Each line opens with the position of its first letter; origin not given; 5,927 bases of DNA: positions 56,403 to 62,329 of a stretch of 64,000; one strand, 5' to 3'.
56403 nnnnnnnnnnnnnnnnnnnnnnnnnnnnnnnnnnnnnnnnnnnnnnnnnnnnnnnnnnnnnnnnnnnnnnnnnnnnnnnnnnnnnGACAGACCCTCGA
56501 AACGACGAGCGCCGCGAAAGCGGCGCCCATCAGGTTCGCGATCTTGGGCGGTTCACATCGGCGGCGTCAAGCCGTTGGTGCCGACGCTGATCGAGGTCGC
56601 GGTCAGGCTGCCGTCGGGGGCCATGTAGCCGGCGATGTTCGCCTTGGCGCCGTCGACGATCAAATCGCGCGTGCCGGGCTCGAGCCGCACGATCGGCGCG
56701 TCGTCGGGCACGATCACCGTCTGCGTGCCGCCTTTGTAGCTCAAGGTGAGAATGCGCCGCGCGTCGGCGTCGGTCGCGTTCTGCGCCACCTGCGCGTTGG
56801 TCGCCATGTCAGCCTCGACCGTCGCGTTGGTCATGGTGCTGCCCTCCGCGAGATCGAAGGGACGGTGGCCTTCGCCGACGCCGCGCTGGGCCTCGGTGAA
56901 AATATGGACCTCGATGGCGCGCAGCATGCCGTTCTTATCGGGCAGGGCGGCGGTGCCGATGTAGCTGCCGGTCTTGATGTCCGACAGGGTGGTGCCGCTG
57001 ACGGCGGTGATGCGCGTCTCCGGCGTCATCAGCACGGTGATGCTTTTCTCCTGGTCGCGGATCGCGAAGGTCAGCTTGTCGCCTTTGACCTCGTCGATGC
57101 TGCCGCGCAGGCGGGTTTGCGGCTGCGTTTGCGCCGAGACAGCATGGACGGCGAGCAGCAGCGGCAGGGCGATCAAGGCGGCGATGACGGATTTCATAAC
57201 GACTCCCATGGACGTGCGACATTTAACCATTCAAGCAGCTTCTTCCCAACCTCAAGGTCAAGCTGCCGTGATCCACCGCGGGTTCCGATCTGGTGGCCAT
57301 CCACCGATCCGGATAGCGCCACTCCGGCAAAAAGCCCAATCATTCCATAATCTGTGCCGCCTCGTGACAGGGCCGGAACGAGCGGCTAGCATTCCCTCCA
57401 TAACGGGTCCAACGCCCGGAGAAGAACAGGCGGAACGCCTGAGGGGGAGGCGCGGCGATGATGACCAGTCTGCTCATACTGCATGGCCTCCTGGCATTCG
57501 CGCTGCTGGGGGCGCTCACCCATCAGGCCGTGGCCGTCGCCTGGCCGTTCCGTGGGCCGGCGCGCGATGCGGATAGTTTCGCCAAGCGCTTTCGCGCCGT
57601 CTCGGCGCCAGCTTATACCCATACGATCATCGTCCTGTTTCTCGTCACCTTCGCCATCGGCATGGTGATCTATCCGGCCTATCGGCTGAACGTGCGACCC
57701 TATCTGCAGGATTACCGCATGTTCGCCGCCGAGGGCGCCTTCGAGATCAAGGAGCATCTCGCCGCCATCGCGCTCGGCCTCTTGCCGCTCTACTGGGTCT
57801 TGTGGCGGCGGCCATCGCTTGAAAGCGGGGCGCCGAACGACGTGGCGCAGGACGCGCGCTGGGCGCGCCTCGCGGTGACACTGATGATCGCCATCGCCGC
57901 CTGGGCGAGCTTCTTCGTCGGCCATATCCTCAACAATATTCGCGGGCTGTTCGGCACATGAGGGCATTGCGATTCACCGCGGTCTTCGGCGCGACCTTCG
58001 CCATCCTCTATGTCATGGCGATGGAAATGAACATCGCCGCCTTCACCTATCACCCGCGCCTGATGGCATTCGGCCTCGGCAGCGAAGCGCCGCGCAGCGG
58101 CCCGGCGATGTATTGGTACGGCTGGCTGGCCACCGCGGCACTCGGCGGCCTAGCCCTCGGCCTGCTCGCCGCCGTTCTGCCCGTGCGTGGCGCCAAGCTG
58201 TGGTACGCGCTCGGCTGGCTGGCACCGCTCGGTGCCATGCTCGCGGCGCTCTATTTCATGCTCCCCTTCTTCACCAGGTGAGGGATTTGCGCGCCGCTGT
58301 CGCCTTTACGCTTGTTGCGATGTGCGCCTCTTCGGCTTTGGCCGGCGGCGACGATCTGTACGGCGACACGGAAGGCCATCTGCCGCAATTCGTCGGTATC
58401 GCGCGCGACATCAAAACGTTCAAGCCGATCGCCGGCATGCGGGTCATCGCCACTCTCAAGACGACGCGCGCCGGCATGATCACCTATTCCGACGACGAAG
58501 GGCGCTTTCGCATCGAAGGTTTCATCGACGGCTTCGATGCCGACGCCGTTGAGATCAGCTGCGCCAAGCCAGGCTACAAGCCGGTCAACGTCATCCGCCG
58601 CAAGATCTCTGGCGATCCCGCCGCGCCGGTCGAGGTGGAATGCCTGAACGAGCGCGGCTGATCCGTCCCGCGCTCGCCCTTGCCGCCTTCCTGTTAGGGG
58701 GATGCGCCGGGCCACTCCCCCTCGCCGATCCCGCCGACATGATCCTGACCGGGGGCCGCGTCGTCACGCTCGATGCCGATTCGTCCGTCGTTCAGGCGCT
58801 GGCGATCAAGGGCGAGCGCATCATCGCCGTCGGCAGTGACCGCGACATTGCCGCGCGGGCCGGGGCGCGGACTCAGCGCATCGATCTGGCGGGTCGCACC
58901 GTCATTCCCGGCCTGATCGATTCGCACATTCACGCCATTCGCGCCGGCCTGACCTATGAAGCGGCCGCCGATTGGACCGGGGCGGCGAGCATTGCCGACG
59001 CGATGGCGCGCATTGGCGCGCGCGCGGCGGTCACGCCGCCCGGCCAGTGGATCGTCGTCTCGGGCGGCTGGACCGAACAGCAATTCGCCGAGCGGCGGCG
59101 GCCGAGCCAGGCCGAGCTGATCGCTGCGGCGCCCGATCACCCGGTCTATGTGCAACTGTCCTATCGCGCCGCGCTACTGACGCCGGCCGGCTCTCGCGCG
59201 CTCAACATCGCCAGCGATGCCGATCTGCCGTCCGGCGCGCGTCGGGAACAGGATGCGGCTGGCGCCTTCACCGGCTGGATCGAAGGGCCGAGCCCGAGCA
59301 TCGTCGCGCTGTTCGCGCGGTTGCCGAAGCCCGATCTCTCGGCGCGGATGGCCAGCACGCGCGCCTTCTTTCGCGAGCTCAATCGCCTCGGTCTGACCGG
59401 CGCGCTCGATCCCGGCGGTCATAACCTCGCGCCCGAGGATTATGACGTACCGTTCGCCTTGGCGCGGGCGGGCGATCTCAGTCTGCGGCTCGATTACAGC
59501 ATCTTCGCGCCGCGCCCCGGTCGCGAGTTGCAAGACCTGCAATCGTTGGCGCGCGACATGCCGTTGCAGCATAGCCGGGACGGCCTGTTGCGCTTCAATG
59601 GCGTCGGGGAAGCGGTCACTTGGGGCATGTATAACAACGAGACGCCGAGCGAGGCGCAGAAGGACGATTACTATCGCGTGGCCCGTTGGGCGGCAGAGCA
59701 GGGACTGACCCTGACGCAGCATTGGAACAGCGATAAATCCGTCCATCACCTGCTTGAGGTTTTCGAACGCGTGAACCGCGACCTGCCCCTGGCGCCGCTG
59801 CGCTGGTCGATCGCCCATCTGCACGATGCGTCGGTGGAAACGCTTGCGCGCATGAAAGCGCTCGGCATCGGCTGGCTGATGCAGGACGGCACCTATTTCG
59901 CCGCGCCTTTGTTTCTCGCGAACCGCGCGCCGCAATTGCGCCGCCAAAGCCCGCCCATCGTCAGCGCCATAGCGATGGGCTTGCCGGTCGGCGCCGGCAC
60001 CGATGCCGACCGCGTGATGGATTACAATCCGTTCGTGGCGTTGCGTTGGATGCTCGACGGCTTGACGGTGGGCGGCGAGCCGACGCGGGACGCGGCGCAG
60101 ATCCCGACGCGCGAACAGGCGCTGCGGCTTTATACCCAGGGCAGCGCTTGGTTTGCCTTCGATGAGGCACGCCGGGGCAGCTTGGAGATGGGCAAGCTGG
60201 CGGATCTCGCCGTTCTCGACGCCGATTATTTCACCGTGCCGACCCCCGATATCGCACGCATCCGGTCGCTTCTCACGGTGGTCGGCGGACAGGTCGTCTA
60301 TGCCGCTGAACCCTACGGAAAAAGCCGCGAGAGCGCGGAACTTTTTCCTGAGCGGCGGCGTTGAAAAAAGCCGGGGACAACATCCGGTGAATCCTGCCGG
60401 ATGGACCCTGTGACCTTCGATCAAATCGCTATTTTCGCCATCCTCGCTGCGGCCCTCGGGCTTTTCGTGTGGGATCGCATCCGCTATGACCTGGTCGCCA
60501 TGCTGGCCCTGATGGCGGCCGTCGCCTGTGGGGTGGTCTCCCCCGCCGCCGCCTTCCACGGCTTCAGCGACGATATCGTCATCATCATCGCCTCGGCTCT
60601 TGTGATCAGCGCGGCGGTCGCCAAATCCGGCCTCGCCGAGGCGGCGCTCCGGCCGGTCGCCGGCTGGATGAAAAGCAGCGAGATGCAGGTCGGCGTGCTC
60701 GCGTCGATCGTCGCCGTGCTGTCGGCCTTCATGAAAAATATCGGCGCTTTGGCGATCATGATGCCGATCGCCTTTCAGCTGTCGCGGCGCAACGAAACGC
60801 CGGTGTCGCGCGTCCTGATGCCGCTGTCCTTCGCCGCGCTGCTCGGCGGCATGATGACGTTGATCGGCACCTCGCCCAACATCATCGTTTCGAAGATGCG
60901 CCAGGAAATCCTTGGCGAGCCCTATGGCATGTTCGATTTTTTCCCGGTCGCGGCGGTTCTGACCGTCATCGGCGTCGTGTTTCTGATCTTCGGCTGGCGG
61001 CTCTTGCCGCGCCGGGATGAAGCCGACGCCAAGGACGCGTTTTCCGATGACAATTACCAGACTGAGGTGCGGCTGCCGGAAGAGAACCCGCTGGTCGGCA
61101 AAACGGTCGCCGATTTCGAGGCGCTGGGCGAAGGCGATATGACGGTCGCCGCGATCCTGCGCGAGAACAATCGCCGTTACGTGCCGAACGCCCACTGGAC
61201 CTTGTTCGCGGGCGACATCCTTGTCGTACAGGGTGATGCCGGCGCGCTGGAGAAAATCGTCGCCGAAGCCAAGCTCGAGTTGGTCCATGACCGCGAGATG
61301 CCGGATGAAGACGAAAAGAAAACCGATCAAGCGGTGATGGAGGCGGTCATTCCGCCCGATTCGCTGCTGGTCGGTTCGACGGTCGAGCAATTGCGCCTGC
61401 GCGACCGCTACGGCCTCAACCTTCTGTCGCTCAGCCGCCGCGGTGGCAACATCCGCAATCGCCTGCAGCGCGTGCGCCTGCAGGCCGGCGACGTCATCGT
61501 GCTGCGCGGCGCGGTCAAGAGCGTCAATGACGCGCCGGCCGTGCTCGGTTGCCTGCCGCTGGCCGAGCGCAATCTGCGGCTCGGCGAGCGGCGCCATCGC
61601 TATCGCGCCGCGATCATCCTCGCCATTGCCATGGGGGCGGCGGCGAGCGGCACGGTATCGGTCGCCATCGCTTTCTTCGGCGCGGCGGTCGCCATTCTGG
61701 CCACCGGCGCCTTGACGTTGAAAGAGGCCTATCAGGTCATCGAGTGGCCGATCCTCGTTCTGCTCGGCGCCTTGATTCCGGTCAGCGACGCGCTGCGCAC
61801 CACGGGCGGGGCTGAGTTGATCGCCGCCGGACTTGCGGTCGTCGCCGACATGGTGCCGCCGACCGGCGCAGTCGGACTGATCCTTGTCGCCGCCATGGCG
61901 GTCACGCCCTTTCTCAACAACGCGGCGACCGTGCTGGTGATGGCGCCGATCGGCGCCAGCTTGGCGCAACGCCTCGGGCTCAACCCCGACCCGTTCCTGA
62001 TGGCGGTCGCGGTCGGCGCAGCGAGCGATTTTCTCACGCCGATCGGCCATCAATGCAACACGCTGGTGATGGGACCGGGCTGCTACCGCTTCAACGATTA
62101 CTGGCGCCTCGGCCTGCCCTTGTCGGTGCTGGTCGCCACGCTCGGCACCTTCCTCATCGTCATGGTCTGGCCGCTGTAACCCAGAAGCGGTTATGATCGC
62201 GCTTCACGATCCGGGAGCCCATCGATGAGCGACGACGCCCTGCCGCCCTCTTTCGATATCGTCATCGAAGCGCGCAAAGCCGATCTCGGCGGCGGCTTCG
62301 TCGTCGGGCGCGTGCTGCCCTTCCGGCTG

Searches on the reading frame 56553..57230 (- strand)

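Call 19: search_protein_families(library=pfam, proteins=[window:56553-57230:-], max_evalue=0.0001)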
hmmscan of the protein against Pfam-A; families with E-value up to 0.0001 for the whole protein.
window:56553-57230:- (225 aa): 1 family
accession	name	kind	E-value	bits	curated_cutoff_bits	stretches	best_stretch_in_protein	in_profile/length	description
PF18914.6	DUF5666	-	2.4e-06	28.1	27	0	42-108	1-59/60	Domain of unknown function (DUF5666)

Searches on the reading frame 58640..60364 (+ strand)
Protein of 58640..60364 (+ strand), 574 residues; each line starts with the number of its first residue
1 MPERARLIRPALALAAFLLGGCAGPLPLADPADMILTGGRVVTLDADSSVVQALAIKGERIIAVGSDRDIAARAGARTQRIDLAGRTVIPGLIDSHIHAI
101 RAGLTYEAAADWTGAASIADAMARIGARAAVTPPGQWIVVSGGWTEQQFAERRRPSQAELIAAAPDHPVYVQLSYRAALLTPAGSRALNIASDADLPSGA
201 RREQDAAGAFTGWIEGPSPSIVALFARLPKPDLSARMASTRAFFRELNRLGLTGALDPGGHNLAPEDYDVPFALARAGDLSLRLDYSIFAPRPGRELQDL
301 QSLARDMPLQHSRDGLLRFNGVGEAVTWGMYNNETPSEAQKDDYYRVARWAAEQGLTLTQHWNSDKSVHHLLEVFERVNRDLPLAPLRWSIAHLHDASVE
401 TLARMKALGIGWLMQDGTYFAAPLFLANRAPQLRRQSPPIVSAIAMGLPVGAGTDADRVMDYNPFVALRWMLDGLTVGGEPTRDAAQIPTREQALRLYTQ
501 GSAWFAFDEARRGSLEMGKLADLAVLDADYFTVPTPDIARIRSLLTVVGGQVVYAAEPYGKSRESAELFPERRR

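Call 19: search_protein_families(library=pfam, proteins=[window:58640-60364:+], max_evalue=0.0001)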
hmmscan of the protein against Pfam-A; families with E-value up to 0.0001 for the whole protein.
window:58640-60364:+ (574 aa): 2 families
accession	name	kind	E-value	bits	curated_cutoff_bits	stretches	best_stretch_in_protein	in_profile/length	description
PF07969.17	Amidohydro_3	-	1.9e-79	268.8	29.7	1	81-554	3-472/472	Amidohydrolase family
PF01979.26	Amidohydro_1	-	5.3e-10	39.5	25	1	413-551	219-343/345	Amidohydrolase family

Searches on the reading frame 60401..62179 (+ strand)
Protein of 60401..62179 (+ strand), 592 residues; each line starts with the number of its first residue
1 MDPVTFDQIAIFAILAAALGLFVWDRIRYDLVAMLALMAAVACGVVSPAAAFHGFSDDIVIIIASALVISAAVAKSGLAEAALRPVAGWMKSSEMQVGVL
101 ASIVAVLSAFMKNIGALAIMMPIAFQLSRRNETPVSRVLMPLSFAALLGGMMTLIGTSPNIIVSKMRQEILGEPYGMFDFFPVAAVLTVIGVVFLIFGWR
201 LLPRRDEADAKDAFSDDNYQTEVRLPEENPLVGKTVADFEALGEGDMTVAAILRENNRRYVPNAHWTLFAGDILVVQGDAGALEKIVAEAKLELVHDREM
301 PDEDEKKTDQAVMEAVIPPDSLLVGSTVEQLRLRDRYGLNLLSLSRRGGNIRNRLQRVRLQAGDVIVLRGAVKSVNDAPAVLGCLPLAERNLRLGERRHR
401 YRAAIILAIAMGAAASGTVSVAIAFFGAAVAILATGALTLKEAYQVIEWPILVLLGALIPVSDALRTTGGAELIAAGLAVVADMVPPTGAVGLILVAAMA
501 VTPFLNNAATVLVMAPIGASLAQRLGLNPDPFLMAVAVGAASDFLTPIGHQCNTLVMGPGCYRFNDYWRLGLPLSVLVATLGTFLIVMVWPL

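Call 19: search_protein_families(library=pfam, proteins=[window:60401-62179:+], max_evalue=0.0001)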
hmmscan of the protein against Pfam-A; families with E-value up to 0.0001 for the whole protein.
window:60401-62179:+ (592 aa): 3 families
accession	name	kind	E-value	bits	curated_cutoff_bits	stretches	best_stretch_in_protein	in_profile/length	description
PF03600.22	CitMHS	-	3.4e-82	276.7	31.9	2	21-539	3-336/336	Citrate transporter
PF02080.26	TrkA_C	-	1.6e-24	86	27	2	221-287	2-67/71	TrkA-C domain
PF00939.25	Na_sulph_symp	-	2.1e-16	60.4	27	1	423-590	296-466/472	Sodium:sulfate symporter transmembrane region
